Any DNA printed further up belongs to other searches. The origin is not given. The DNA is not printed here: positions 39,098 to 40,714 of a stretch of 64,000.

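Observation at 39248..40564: Full-length PbpA-like penicillin-binding-protein homolog with all three catalytic motifs substituted (predicted pseudo-enzyme)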

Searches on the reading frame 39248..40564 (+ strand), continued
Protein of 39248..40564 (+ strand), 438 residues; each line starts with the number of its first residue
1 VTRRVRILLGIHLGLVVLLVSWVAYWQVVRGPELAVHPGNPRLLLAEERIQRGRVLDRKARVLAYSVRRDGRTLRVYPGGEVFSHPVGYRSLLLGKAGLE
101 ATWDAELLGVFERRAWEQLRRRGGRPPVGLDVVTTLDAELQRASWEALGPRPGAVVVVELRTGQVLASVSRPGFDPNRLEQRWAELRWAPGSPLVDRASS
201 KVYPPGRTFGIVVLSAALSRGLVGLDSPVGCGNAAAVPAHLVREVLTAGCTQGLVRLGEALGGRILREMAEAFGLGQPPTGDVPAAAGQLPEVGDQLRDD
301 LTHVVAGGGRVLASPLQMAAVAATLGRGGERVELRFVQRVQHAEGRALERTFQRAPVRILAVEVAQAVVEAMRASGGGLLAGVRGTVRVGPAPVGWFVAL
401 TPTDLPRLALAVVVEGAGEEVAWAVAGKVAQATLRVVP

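Call 29: find_encoding_contigs(protein=P0014, flank=8000, max_places=2)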
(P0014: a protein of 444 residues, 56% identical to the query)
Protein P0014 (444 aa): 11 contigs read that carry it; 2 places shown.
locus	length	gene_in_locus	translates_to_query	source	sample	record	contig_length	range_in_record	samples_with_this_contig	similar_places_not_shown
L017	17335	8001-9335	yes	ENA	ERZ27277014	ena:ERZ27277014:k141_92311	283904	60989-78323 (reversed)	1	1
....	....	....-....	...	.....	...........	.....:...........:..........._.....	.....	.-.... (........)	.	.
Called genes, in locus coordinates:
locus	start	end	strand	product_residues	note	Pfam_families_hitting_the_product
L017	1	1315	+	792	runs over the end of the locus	PF17764:PriA_3primeBD, PF00270:DEAD, PF04851:ResIII, PF18319:Zn_ribbon_PriA, PF00271:Helicase_C (weak), PF18074:PriA_C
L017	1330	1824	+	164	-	PF01327:Pep_deformylase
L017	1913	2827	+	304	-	PF00551:Formyl_trans_N, PF02911:Formyl_trans_C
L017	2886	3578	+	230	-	PF04298:Zn_peptidase_2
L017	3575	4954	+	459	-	PF01029:NusB, PF22458:RsmF-B_ferredox, PF01728:FtsJ (faint), PF01189:Methyltr_RsmB-F, PF13649:Methyltransf_25 (weak)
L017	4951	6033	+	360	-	PF21016:RlmN_N, PF04055:Radical_SAM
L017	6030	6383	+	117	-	PF16697:Yop-YscD_cpl, PF00498:FHA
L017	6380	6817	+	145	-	PF16697:Yop-YscD_cpl, PF00498:FHA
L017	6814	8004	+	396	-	PF01098:FTSW_RODA_SPOVE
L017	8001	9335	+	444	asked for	PF21922:PBP_dimer_2, PF00905:Transpeptidase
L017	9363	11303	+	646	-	PF00069:Pkinase, PF07714:PK_Tyr_Ser-Thr, PF03109:ABC1 (weak), PF03793:PASTA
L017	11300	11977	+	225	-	PF00834:Ribul_P_3_epim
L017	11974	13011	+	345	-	PF00850:Hist_deacetyl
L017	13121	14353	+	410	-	PF21710:Spt6_S1 (faint), PF00575:S1, PF13509:S1_2 (faint), PF00575:S1, PF23459:S1_RRP5, PF00575:S1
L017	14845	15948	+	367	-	PF01266:DAO, PF01593:Amino_oxidase (faint), PF13450:NAD_binding_8 (weak)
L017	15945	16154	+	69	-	PF02597:ThiS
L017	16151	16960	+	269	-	PF00977:His_biosynth (faint), PF05690:ThiG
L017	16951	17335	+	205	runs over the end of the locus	PF02581:TMP-TENI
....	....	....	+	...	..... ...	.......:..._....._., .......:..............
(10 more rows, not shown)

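Call 53: search_protein_representatives(alignment_id=A2)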
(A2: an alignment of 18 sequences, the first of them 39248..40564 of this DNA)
Query: 18 sequences, 438 profile positions. Proteins with E-value up to 0.001 (for the whole library): 32147; up to 1e-10: 18279; up to 1e-30: 3381. The best 150 are listed.
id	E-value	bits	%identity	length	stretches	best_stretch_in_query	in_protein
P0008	1.2e-204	696.8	-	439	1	1-437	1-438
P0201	5.6e-113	394.7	-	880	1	5-437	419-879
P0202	7.9e-107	374.4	-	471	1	1-435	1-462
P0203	1.7e-103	363.5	-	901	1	2-436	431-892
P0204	6.0e-96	338.6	-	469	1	12-435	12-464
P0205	5.8e-94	332.0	-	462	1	1-437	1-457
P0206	1.8e-92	327.2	-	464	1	1-433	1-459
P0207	1.7e-90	320.6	-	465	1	1-433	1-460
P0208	3.4e-90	319.6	-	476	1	1-434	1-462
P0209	2.0e-89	317.1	-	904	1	14-435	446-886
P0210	9.1e-89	314.9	-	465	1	1-436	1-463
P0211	5.9e-88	312.2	-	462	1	1-435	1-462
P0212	6.1e-88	312.2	-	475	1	2-435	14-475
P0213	7.7e-87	308.6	-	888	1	4-434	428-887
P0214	1.5e-86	307.7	-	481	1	1-435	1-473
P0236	2.1e-80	287.4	-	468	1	1-435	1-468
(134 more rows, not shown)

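Call 55: predict_structure(alignment_id=A1)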
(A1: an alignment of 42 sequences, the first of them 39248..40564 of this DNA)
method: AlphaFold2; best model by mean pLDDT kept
length: 438 residues; sequences in the alignment: 42
mean_pLDDT: 89.4   pTM: 0.87
mean pLDDT of the five models: 89.4, 88.4, 87.9, 87.2, 86.8
residues with pLDDT >= 90: 303; 70-90: 90; 50-70: 40; < 50: 5
segments of 3 or more residues with pLDDT < 50: none
pLDDT, mean of each block of 10 residues (from residue 1): 86 95 85 65 71 94 92 90 95 89 87 52 70 97 97 97 96 94 91 94 96 98 94 63 92 92 95 95 93 83 85 98 97 93 79 78 98 94 95 96 95 97 97 86
secondary structure, 60 per line:
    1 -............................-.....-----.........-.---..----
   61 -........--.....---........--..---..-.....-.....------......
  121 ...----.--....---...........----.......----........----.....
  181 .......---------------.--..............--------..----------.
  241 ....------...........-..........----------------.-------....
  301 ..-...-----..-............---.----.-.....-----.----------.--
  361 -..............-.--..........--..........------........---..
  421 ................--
elements in order: H2-29 H31-35 H41-49 E62-69 E72-76 H80-87 H98-102 H104-108 H115-123 E131-134 H138-148 E153-159 E164-171 H176-187 H206-219 H251-261 H263-272 H297-302 H315-326 E337-341 H362-375 E380-389 E392-401 E408-415 H419-436

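Call 60: fold_search(model_id=the predicted structure, library=pdb)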
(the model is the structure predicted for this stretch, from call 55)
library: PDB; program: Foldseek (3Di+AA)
matches with E <= 10: 1291; with E <= 0.001: 851
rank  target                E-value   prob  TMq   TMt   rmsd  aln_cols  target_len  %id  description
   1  3upn_B                4.1e-31  1.00  0.79  0.79   3.2       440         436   30  Structure of penicillin-binding protein A from M. tuberculosis: imipenem acyl-enzyme complex (released 2012-10-24)
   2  3un7_A                5.4e-31  1.00  0.80  0.80   3.5       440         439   30  Crystal structure of PBPA from MYCOBACTERIUM TUBERCULOSIS (released 2012-10-24)
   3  3upn_A                1.6e-30  1.00  0.80  0.81   2.6       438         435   31  Structure of penicillin-binding protein A from M. tuberculosis: imipenem acyl-enzyme complex (released 2012-10-24)
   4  3upo_A                3.2e-30  1.00  0.80  0.79   2.6       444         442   30  Structure of penicillin-binding protein A from M. tuberculosis: penicillin G acyl-enzyme complex (released 2012-10-24)
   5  3upp_B                3.4e-30  1.00  0.78  0.78   4.0       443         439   31  Structure of penicillin-binding protein A from M. tuberculosis: ceftrixaone acyl-enzyme complex (released 2012-10-24)
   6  3un7_B                3.8e-30  1.00  0.78  0.79   3.7       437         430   31  Crystal structure of PBPA from MYCOBACTERIUM TUBERCULOSIS (released 2012-10-24)
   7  3upp_A                5.0e-30  1.00  0.80  0.78   3.5       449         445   30  Structure of penicillin-binding protein A from M. tuberculosis: ceftrixaone acyl-enzyme complex (released 2012-10-24)
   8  3upo_B                5.8e-30  1.00  0.78  0.79   4.0       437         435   31  Structure of penicillin-binding protein A from M. tuberculosis: penicillin G acyl-enzyme complex (released 2012-10-24)
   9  3lo7_A                8.5e-30  1.00  0.76  0.79   3.0       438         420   29  Crystal structure of PBPA from Mycobacterium tuberculosis (released 2010-03-23)
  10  4r0q_B                3.9e-29  1.00  0.76  0.81   3.6       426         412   27  Structure of a putative peptidoglycan glycosyltransferase from Atopobium parvulum in complex with cephalothin (released 2014-08-27)
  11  4qjg_B                5.6e-29  1.00  0.78  0.81   3.7       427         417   27  Structure of a putative peptidoglycan glycosyltransferase from Atopobium parvulum in complex with penicillin V (released 2014-07-09)
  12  4r1g_B                7.0e-29  1.00  0.77  0.81   3.8       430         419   27  Structure of a putative peptidoglycan glycosyltransferase from Atopobium parvulum in complex with cloxacillin (released 2014-08-27)
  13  4r23_A                7.8e-29  1.00  0.76  0.80   3.8       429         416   27  Structure of a putative peptidoglycan glycosyltransferase from Atopobium parvulum in complex with dicloxacillin (released 2014-09-17)
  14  4r3j_A                1.1e-28  1.00  0.75  0.81   3.9       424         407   27  Structure of a putative peptidoglycan glycosyltransferase from Atopobium parvulum in complex with cefapirin (released 2014-09-17)
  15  4r0q_A                1.2e-28  1.00  0.77  0.81   3.5       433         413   26  Structure of a putative peptidoglycan glycosyltransferase from Atopobium parvulum in complex with cephalothin (released 2014-08-27)
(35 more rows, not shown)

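Call 61: find_homologous_proteins(query=P0236, max_evalue=1e-20)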
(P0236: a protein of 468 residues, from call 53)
Query P0236 (468 aa): 2087 proteins with E <= 1e-20 among 8000 candidates; the best 120 are listed.
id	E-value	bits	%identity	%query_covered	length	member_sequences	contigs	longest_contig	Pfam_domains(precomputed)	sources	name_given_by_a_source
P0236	0.0e+0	1022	100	100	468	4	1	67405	PF21922.2,PF00905.28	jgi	-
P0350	1.4e-184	633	67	100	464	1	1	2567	PF21922.2,PF00905.28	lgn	-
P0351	1.2e-178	613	65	100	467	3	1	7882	PF21922.2,PF00905.28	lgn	-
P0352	2.6e-177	609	64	100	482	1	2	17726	PF21922.2,PF00905.28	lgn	-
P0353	8.8e-177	607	63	100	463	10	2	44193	PF21922.2,PF00905.28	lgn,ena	-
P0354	1.4e-174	600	64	100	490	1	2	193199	PF21922.2,PF00905.28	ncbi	-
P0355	2.5e-174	599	63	100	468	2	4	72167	PF21922.2,PF00905.28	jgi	jgi:peptidoglycan glycosyltransferase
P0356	4.6e-174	598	64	100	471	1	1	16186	PF21922.2,PF00905.28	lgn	-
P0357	8.9e-166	571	61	98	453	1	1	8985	PF21922.2,PF00905.28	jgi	jgi:peptidoglycan glycosyltransferase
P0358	5.7e-106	374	47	100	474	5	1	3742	PF21922.2,PF00905.28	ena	-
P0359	1.8e-105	372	47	100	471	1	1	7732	PF21922.2,PF00905.28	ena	-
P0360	1.8e-105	372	47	100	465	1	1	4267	PF21922.2,PF00905.28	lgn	-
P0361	1.8e-105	372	49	99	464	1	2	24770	PF21922.2,PF00905.28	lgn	-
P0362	1.9e-105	372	48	100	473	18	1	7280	PF21922.2,PF00905.28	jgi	-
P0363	6.7e-105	370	48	100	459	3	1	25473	PF21922.2,PF00905.28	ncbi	-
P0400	8.3e-95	337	45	100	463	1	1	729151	PF21922.2,PF00905.28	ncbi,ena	-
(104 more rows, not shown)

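Call 63: find_encoding_contigs(protein=P0400, flank=7000, max_places=1)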
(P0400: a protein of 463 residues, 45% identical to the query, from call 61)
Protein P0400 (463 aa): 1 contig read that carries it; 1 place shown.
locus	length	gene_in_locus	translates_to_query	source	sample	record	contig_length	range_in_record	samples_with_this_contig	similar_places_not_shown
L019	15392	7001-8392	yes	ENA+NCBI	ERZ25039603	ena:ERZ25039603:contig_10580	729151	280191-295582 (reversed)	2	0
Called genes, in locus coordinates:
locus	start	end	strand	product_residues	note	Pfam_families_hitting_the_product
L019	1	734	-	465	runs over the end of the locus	-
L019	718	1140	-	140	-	-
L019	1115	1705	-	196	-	PF00578:AhpC-TSA, PF02630:SCO1-SenC, PF26971:TM-like_Thioredoxin-like_C (faint)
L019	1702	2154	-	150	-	PF04314:LpqE-like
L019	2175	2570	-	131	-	PF01951:Archease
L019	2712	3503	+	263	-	PF12401:FhaA_N, PF16697:Yop-YscD_cpl, PF00498:FHA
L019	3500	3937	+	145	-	PF16697:Yop-YscD_cpl, PF00498:FHA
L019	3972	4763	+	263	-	PF00106:adh_short, PF08659:KR, PF23441:SDR, PF13561:adh_short_C2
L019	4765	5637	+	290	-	PF01048:PNP_UDP_1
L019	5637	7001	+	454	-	PF01098:FTSW_RODA_SPOVE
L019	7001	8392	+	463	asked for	PF21922:PBP_dimer_2 (weak), PF00905:Transpeptidase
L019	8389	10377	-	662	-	PF22039:HUTI_composite_bact (weak), PF01979:Amidohydro_1, PF07969:Amidohydro_3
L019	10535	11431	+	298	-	PF01063:Aminotran_4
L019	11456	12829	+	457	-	PF01979:Amidohydro_1, PF07969:Amidohydro_3 (weak)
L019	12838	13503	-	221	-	PF00834:Ribul_P_3_epim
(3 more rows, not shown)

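Call 64: find_encoding_contigs(protein=P0236, flank=7000, max_places=1)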
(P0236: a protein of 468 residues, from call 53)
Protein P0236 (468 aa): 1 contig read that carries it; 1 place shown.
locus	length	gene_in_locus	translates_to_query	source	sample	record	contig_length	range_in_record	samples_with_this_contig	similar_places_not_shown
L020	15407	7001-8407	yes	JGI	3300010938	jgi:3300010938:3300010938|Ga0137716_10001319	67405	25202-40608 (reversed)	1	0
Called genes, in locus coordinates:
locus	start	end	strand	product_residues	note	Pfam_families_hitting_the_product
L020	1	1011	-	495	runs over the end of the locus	PF01139:RtcB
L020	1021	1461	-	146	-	PF01951:Archease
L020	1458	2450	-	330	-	PF00586:AIRS, PF02769:AIRS_C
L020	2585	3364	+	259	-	PF12401:FhaA_N, PF16697:Yop-YscD_cpl, PF00498:FHA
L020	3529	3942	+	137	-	PF16697:Yop-YscD_cpl, PF00498:FHA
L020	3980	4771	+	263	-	PF00106:adh_short, PF08659:KR, PF23441:SDR, PF13561:adh_short_C2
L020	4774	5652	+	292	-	PF01048:PNP_UDP_1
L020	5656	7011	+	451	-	PF01098:FTSW_RODA_SPOVE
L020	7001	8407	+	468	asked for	PF21922:PBP_dimer_2, PF00905:Transpeptidase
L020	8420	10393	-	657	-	PF22039:HUTI_composite_bact (weak), PF01979:Amidohydro_1, PF07969:Amidohydro_3, PF01928:CYTH (weak)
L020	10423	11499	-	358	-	PF00174:Oxidored_molyb, PF03404:Mo-co_dimer (weak)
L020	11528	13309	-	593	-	PF03190:Thioredox_DsbH, PF13098:Thioredoxin_2, PF13899:Thioredoxin_7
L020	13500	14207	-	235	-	PF02585:PIG-L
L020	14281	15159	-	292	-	PF04468:PSP1, PF28472:PSP1_3rd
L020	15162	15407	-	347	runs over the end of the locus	PF01883:FeS_assembly_P, PF00142:Fer4_NifH (faint), PF02374:ArsA_ATPase (weak), PF09140:MipZ (weak), PF10609:ParA, PF13614:AAA_31, PF01656:CbiA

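Call 67: find_encoding_contigs(protein=P0023, flank=8000, max_places=1)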
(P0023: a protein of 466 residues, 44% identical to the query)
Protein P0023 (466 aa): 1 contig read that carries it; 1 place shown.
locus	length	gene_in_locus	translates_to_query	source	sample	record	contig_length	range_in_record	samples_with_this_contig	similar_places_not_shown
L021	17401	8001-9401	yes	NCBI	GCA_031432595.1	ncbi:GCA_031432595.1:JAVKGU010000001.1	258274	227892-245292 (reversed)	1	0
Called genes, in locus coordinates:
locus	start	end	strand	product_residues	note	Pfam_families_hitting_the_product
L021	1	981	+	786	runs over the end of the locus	PF17764:PriA_3primeBD, PF00270:DEAD, PF04851:ResIII, PF18319:Zn_ribbon_PriA, PF00271:Helicase_C (weak), PF18074:PriA_C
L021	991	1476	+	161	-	PF01327:Pep_deformylase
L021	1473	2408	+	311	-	PF00551:Formyl_trans_N, PF02911:Formyl_trans_C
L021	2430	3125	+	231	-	PF04298:Zn_peptidase_2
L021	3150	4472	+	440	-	PF01029:NusB, PF22458:RsmF-B_ferredox, PF01189:Methyltr_RsmB-F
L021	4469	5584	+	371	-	PF21016:RlmN_N, PF04055:Radical_SAM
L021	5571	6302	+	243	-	PF12401:FhaA_N, PF16697:Yop-YscD_cpl, PF00498:FHA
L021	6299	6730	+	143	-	PF16697:Yop-YscD_cpl, PF00498:FHA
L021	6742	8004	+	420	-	PF01098:FTSW_RODA_SPOVE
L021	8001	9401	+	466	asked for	PF21922:PBP_dimer_2, PF00905:Transpeptidase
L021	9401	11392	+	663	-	PF00069:Pkinase, PF07714:PK_Tyr_Ser-Thr, PF01163:RIO1 (faint), PF03109:ABC1, PF03793:PASTA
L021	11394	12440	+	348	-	PF00850:Hist_deacetyl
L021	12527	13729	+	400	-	PF00575:S1, PF24685:OB_RRP5_4th (faint), PF13509:S1_2 (faint), PF00575:S1, PF23459:S1_RRP5, PF00575:S1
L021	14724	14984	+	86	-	-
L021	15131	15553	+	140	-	PF02381:MraZ, PF04014:MazE_antitoxin (faint), PF02381:MraZ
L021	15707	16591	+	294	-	PF01795:Methyltransf_5, PF01209:Ubie_methyltran (faint), PF08241:Methyltransf_11 (faint), PF08242:Methyltransf_12 (faint), PF13649:Methyltransf_25 (weak), PF13847:Methyltransf_31 (faint)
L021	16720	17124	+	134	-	PF04977:DivIC (weak)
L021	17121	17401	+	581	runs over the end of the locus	PF03717:PBP_dimer, PF00905:Transpeptidase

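Call 68: find_encoding_contigs(protein=P0024, flank=8000, max_places=1)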
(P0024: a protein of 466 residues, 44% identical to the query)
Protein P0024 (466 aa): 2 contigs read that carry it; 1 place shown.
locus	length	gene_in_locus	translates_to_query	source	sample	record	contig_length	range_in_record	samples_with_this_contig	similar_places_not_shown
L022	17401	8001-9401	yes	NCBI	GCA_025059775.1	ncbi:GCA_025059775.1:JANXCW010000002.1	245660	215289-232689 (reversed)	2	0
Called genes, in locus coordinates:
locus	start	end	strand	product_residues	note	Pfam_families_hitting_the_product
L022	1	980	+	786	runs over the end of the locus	PF17764:PriA_3primeBD, PF00270:DEAD, PF04851:ResIII, PF18319:Zn_ribbon_PriA, PF00271:Helicase_C (weak), PF18074:PriA_C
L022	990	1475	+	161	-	PF01327:Pep_deformylase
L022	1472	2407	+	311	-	PF00551:Formyl_trans_N, PF02911:Formyl_trans_C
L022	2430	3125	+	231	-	PF04298:Zn_peptidase_2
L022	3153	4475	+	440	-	PF01029:NusB, PF22458:RsmF-B_ferredox, PF01189:Methyltr_RsmB-F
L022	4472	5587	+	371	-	PF21016:RlmN_N, PF04055:Radical_SAM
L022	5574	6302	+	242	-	PF12401:FhaA_N, PF16697:Yop-YscD_cpl, PF00498:FHA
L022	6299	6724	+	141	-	PF16697:Yop-YscD_cpl, PF00498:FHA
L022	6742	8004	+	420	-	PF01098:FTSW_RODA_SPOVE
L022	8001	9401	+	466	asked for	PF21922:PBP_dimer_2, PF00905:Transpeptidase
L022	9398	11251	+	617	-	PF00069:Pkinase, PF01636:APH (faint), PF07714:PK_Tyr_Ser-Thr, PF03109:ABC1, PF03793:PASTA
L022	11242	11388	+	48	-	-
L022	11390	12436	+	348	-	PF00850:Hist_deacetyl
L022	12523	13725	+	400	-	PF24685:OB_RRP5_4th (faint), PF00575:S1, PF13509:S1_2 (faint), PF00575:S1, PF23459:S1_RRP5, PF00575:S1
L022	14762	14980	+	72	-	-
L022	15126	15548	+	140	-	PF02381:MraZ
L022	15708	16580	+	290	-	PF01209:Ubie_methyltran (faint), PF01795:Methyltransf_5, PF08241:Methyltransf_11 (faint), PF08242:Methyltransf_12 (faint), PF13649:Methyltransf_25 (weak), PF13847:Methyltransf_31 (faint)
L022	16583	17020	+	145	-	-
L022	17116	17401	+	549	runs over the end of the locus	PF03717:PBP_dimer, PF00905:Transpeptidase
